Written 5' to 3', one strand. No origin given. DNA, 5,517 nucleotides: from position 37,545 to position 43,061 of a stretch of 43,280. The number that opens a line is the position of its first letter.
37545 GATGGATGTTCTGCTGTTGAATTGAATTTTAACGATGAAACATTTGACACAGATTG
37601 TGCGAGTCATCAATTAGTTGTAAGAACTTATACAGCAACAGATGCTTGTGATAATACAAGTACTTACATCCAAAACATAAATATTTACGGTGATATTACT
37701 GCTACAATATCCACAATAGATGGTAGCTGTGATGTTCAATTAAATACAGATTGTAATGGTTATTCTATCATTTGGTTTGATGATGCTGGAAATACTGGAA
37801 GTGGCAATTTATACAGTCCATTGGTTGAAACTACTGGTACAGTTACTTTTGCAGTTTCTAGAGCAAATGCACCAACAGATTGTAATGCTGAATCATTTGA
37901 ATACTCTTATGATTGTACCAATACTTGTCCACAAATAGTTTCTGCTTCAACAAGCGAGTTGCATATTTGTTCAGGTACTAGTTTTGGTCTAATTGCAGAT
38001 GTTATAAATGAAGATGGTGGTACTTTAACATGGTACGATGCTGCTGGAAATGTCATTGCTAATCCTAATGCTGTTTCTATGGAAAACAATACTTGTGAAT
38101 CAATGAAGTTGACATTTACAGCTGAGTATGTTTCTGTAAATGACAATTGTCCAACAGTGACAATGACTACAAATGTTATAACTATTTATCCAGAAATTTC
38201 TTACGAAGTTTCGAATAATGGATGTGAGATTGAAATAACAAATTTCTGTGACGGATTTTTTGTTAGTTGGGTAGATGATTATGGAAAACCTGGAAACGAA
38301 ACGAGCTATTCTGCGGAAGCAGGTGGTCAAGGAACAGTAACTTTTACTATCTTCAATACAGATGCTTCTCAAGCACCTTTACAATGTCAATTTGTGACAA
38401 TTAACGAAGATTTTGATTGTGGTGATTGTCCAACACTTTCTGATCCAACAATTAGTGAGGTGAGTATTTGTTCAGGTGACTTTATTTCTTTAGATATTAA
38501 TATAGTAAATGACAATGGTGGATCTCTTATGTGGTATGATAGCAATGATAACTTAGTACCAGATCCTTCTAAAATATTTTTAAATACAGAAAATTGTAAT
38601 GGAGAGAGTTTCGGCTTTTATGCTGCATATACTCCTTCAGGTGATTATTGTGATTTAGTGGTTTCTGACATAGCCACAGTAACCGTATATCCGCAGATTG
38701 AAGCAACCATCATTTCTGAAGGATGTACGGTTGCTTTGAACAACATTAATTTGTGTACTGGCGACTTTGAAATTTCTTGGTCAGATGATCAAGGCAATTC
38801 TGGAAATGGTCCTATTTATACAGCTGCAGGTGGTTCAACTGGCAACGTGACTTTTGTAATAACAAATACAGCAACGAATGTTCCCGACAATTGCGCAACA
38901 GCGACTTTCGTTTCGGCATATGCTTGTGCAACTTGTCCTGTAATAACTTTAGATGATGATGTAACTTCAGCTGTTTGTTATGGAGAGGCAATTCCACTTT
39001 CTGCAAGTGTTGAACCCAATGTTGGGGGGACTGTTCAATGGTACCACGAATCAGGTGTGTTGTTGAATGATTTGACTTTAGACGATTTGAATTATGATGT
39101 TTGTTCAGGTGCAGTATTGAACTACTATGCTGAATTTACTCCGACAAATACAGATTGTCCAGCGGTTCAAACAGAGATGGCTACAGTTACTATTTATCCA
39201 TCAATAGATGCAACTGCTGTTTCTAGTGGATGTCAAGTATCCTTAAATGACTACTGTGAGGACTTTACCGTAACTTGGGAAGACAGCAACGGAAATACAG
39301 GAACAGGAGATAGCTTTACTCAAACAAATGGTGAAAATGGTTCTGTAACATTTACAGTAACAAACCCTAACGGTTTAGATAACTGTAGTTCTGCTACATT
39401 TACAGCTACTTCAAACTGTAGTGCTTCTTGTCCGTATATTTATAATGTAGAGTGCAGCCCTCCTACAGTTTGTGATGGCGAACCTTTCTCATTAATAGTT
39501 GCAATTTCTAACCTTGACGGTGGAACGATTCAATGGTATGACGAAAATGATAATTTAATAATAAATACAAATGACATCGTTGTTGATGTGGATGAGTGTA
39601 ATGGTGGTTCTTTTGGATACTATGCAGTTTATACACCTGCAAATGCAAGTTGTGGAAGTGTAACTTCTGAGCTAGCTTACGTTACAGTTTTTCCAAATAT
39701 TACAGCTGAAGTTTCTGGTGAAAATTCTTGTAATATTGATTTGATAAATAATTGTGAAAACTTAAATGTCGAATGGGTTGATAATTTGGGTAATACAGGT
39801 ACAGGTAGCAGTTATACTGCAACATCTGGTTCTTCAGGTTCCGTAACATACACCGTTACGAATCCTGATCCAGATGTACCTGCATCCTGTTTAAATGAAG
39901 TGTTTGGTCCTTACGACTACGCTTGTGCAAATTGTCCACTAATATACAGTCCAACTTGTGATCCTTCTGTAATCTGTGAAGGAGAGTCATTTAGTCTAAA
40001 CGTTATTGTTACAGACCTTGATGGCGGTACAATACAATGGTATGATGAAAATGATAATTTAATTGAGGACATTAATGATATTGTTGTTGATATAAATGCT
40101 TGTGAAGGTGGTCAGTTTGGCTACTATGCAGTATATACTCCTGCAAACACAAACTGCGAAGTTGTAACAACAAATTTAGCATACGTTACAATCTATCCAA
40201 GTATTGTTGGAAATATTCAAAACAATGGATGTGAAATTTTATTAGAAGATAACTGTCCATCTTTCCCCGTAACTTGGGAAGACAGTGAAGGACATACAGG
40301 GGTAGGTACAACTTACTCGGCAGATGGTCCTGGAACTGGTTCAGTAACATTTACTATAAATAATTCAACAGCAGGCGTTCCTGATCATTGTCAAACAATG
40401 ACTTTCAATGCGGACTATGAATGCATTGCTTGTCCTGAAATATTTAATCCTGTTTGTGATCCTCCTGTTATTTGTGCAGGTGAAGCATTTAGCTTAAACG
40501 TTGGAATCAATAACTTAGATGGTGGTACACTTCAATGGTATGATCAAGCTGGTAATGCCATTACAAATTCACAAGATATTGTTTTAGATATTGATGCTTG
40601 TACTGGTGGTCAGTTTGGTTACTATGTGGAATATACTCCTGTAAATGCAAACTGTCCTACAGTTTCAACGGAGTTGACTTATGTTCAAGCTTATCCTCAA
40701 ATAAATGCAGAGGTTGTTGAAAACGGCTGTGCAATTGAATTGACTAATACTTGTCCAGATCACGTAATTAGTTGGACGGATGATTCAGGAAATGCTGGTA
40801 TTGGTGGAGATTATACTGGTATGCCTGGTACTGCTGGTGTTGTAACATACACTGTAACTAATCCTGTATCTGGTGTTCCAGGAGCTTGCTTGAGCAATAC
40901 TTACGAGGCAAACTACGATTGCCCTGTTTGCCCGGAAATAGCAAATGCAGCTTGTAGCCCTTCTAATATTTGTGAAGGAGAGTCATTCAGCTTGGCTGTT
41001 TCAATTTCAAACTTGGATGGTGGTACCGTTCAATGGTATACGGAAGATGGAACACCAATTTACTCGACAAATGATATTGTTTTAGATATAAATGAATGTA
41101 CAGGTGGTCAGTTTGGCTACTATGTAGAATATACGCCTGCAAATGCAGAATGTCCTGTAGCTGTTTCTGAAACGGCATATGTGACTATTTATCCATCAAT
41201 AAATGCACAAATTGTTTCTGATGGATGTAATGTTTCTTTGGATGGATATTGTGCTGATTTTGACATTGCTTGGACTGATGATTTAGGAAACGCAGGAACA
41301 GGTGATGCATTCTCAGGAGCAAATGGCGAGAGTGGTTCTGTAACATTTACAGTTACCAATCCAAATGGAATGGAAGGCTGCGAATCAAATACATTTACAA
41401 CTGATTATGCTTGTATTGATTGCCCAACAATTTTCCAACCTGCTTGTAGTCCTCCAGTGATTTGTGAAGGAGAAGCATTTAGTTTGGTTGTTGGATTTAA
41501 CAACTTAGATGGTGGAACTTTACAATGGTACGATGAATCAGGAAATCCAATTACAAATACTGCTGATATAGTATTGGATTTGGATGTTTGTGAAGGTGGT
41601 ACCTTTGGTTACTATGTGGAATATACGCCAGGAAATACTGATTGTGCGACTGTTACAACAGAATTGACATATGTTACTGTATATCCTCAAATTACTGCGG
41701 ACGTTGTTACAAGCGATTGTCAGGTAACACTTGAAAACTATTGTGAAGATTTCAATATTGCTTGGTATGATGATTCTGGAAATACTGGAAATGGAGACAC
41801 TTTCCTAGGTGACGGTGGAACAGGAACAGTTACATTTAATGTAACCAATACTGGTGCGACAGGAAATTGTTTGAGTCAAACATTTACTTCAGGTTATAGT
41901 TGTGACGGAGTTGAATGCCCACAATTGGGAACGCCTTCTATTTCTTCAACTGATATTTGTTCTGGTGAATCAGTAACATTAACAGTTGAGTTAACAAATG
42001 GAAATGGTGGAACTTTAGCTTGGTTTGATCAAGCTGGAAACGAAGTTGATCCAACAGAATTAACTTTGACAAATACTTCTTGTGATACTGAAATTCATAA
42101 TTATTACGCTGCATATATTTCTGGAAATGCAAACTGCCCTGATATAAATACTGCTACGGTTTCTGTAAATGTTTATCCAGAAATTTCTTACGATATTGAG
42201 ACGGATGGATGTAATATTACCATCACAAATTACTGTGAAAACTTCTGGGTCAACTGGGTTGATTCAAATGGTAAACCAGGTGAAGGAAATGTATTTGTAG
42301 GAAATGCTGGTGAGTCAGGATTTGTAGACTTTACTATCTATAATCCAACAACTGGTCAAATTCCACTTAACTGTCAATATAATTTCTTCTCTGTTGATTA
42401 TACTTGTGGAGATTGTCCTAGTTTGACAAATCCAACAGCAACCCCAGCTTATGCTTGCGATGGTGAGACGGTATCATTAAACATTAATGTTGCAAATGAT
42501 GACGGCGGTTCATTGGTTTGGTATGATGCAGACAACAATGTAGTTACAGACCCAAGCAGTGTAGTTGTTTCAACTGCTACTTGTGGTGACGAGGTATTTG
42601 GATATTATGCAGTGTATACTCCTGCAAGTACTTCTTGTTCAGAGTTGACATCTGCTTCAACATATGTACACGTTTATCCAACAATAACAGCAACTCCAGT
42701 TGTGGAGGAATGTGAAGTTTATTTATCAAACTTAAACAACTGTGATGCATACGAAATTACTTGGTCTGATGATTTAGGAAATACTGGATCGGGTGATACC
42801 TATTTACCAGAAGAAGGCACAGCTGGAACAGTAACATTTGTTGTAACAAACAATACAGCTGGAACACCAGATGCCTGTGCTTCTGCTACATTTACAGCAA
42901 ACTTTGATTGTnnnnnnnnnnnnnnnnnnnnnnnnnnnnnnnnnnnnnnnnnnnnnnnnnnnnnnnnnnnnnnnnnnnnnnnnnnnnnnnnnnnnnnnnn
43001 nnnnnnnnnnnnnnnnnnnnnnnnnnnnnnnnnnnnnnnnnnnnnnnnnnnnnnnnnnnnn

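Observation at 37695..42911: Candidate undescribed bipartite Cys-rich repeat module (164-169 aa, 10.5 copies)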

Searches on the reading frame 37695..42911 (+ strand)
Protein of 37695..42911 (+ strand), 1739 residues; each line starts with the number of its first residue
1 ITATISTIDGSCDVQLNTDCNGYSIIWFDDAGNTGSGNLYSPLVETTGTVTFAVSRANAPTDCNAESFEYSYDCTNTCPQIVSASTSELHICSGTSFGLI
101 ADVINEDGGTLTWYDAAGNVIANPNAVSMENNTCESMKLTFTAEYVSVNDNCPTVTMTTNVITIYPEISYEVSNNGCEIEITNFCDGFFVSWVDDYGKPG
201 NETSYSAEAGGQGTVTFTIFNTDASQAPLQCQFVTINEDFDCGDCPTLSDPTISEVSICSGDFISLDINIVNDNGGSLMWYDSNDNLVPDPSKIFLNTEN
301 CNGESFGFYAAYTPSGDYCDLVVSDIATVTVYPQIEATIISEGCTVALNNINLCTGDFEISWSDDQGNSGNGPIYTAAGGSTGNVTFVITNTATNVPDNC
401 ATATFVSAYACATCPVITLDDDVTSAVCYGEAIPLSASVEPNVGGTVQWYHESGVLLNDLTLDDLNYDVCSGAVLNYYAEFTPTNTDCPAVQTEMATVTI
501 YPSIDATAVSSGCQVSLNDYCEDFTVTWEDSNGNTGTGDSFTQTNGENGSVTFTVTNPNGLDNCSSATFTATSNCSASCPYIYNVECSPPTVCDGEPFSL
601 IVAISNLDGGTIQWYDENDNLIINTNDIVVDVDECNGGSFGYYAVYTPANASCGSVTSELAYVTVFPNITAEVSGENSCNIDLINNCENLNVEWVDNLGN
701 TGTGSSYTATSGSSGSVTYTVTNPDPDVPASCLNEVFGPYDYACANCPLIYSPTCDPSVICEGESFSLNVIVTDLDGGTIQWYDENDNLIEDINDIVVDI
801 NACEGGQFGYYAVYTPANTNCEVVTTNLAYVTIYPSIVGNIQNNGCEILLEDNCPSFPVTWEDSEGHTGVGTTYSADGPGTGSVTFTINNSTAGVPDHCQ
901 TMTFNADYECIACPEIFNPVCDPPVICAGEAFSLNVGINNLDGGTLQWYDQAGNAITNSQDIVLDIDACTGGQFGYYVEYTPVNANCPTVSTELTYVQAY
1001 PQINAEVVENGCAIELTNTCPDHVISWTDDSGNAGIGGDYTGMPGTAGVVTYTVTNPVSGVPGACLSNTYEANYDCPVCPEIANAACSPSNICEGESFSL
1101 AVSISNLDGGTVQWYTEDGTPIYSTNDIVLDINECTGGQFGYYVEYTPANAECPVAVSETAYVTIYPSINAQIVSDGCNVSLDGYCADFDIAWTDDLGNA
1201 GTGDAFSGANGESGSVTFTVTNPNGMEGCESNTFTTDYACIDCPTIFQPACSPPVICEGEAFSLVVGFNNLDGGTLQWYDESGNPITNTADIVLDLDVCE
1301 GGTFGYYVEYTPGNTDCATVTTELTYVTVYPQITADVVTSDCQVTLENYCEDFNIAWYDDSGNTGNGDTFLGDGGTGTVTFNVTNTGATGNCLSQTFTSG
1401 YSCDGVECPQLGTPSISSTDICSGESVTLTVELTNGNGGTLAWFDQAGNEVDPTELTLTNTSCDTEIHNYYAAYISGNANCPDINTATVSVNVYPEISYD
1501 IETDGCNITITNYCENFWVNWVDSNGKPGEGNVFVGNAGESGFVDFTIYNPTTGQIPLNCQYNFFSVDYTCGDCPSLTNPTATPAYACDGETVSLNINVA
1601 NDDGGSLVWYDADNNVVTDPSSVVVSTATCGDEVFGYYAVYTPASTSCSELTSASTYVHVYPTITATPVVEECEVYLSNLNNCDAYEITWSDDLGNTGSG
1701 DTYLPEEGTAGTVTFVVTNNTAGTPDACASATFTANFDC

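Call 5: search_protein_families(library=pfam, proteins=[window:37695-42911:+], max_evalue=1)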
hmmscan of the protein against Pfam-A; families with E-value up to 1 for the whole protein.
window:37695-42911:+ (1739 aa): 6 families
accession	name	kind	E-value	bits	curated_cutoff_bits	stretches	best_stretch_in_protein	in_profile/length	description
PF14699.12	hGDE_N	-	1.6e-14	54.2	22.1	2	1289-1334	43-90/92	N-terminal domain from the human glycogen debranching enzyme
PF07661.19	MORN_2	-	2e-05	24.7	29.6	0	445-458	3-16/22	MORN repeat variant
PF23929.1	DUF7267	-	0.091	13.7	27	0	1179-1192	48-61/64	Family of unknown function (DUF7267)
PF05688.17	BIg21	-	0.14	13.2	27.4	0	522-561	44-82/109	Bacterial Immunoglobulin-like 21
PF22125.1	Lreu_0056_like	-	0.21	12.3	26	0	1596-1618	46-68/117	Hypotheical protein Lreu_0056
PF07453.19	NUMOD1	-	0.44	11.3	22.8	0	769-784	2-17/37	NUMOD1 domain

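Call 6: search_protein_families(library=ncbifam, proteins=[window:37695-42911:+], max_evalue=1)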
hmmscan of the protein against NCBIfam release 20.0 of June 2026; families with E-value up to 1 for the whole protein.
window:37695-42911:+ (1739 aa): 2 families
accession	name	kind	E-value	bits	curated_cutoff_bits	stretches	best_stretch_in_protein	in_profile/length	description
NF047540.1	LIC_13241_dom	domain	2.2e-05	24.4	50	0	938-966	48-76/85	LIC_13241 domain-containing protein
TIGR02036.1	dsdC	equivalog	0.12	11.3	352.4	0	1125-1195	82-151/302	DNA-binding transcriptional regulator DsdC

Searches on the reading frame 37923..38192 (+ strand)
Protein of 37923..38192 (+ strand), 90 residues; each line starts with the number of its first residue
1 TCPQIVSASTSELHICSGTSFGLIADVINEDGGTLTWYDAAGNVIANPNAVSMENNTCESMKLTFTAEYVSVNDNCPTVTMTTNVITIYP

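Call 57: search_protein_families(library=pfam, proteins=[window:37923-38192:+], max_evalue=0.01)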
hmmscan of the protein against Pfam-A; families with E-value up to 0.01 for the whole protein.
seq(90 aa): 1 family
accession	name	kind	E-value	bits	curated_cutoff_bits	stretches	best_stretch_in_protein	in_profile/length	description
PF19081.6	Ig_7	-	1.6e-05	25.6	27.3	1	5-90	3-84/84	Ig-like domain CHU_C associated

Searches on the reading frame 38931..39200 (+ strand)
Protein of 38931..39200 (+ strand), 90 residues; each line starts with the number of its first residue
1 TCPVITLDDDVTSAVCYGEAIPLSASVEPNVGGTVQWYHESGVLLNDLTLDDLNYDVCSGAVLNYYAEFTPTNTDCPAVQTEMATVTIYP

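Call 57: search_protein_families(library=pfam, proteins=[window:38931-39200:+], max_evalue=0.01)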
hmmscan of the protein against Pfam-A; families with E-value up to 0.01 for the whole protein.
seq(90 aa): 1 family
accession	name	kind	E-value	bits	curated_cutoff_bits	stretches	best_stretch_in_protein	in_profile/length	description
PF19081.6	Ig_7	-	9e-07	29.5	27.3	1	12-90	9-84/84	Ig-like domain CHU_C associated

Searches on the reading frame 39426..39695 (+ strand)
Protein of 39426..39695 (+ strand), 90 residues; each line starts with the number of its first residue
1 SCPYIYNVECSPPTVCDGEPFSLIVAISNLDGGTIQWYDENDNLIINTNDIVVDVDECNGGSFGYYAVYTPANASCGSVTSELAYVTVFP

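Call 13: search_solved_structures(query=A3, max_evalue=10, show_alignments=2)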
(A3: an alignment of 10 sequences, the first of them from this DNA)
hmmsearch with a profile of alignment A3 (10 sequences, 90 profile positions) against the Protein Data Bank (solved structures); distinct sequences matched with E-value up to 10: 36.
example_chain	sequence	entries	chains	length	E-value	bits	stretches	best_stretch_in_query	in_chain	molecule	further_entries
3b43_A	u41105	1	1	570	0.0018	21.8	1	10-56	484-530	Titin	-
9mq7_L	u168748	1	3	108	0.16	15.6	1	7-41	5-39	326-366.26 Fab light chain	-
2dqi_L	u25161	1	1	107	0.17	15.5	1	9-42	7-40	lysozyme binding Ig kappa chain V23-J2 region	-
1c08_A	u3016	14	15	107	0.17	15.5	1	9-42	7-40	ANTI-HEN EGG WHITE LYSOZYME ANTIBODY (HYHEL-10) | LYSOZYME BINDING IG KAPPA CHAIN | lysozyme binding Ig kappa chain V23-J2 region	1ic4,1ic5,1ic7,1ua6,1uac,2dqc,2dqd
1j1o_L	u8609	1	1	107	0.17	15.5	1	9-42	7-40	lysozyme binding Ig kappa chain V23-J2 region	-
1j1x_L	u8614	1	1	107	0.17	15.5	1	9-42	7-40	lysozyme binding Ig kappa chain V23-J2 region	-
3a6c_L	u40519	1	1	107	0.18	15.4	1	9-42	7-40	Lysozyme binding ig kappa chain V23-J2 region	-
1j1p_L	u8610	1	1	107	0.18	15.4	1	9-42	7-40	lysozyme binding Ig kappa chain V23-J2 region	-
3a67_L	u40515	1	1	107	0.19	15.4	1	9-42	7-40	Lysozyme binding ig kappa chain V23-J2 region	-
8v93_L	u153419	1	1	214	0.22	15.1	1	9-42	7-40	Fab 329-2 light chain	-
3a6b_L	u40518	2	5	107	0.25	14.9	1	9-42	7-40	Lysozyme binding ig kappa chain V23-J2 region | SCFV13R4 ANTIBODY FV LIGHT CHAIN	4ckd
4x8j_L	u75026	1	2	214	0.35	14.5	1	7-41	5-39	12F4 FAB Light chain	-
2wim_A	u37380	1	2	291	0.42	14.2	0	34-69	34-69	NEURAL CELL ADHESION MOLECULE 2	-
9ua5_K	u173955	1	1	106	0.43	14.2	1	9-41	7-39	CTB011 Fab light chain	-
3r08_E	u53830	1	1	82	0.47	14.1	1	16-75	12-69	T-cell surface glycoprotein CD3 epsilon chain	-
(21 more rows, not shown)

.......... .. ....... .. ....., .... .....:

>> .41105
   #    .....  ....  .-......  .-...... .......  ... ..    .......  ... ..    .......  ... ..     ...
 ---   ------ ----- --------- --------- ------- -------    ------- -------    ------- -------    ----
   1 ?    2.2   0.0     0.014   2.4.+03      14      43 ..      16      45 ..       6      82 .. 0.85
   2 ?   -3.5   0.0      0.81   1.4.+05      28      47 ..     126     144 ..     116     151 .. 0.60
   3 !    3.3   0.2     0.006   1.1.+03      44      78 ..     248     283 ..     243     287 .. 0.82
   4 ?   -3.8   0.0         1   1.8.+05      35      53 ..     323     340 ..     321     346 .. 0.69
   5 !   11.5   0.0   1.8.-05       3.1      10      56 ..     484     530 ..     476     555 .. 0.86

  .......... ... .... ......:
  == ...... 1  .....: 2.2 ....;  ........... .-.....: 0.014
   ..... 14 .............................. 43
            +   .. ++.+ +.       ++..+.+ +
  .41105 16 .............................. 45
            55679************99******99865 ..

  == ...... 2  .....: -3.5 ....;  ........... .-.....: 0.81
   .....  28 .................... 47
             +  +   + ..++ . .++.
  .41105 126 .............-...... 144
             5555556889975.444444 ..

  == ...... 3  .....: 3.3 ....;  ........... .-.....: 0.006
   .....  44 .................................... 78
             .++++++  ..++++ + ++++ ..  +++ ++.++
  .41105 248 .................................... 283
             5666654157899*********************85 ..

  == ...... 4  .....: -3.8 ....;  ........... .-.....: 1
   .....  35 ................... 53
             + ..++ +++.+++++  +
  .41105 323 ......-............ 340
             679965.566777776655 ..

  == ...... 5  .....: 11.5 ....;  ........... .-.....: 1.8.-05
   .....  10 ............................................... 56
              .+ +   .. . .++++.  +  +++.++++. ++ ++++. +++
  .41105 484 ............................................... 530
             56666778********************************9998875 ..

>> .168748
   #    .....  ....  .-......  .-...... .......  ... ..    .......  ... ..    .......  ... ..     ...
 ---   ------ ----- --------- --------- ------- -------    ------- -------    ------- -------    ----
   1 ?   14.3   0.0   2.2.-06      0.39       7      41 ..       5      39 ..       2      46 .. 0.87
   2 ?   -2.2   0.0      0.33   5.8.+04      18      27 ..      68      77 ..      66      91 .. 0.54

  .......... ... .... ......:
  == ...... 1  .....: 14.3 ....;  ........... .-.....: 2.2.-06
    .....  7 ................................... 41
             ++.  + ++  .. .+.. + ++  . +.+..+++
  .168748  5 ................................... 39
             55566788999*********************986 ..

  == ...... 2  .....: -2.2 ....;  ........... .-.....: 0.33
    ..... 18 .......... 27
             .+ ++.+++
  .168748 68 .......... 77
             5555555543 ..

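Call 14: search_protein_families(library=pfam, alignment_id=A3, max_evalue=10)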
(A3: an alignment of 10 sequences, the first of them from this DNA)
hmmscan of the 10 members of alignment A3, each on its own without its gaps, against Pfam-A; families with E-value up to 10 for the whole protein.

A. member 1, seq(90 aa): 1 family
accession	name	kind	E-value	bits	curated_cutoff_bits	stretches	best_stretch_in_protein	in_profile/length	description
PF19081.6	Ig_7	-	0.00012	22.7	27.3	1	11-90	8-84/84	Ig-like domain CHU_C associated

B. families by the number of members that match (of 10 scanned): 9 families
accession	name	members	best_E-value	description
PF19081.6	Ig_7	6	4.7e-09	Ig-like domain CHU_C associated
PF14699.12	hGDE_N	4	0.0011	N-terminal domain from the human glycogen debranching enzyme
PF13927.12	Ig_3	2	0.052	Immunoglobulin domain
PF16640.11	Big_3_5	1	4.6e-06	Bacterial Ig-like domain (group 3)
PF13895.12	Ig_2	1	0.012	Immunoglobulin domain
PF12904.13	Collagen_bind_2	1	0.052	Putative collagen-binding domain of a collagenase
PF07661.19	MORN_2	1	0.081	MORN repeat variant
PF07679.22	I-set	1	0.13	Immunoglobulin I-set domain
PF14275.11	DUF4362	1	0.14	Domain of unknown function (DUF4362)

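Call 57: search_protein_families(library=pfam, proteins=[window:39426-39695:+], max_evalue=0.01)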
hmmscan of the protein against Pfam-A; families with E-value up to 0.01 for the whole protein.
seq(90 aa): 1 family
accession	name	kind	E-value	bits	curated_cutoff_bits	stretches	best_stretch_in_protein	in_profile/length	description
PF19081.6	Ig_7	-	0.00012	22.7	27.3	1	11-90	8-84/84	Ig-like domain CHU_C associated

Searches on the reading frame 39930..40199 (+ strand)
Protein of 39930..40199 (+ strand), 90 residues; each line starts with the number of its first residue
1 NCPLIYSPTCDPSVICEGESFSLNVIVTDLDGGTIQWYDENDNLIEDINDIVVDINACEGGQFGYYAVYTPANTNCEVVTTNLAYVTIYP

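Call 57: search_protein_families(library=pfam, proteins=[window:39930-40199:+], max_evalue=0.01)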
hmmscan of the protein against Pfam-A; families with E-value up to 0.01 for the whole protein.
seq(90 aa): 1 family
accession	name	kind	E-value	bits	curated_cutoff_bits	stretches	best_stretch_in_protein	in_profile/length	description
PF19081.6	Ig_7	-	0.00015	22.5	27.3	1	8-90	4-84/84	Ig-like domain CHU_C associated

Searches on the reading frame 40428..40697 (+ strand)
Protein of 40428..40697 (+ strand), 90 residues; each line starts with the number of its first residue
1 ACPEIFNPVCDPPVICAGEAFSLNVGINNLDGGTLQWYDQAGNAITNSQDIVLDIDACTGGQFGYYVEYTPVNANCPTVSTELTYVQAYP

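Call 57: search_protein_families(library=pfam, proteins=[window:40428-40697:+], max_evalue=0.01)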
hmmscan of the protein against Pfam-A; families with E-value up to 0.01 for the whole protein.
seq(90 aa): 1 family
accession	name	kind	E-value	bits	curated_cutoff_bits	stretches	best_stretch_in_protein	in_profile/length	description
PF19081.6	Ig_7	-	6.3e-06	26.8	27.3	1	12-81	9-75/84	Ig-like domain CHU_C associated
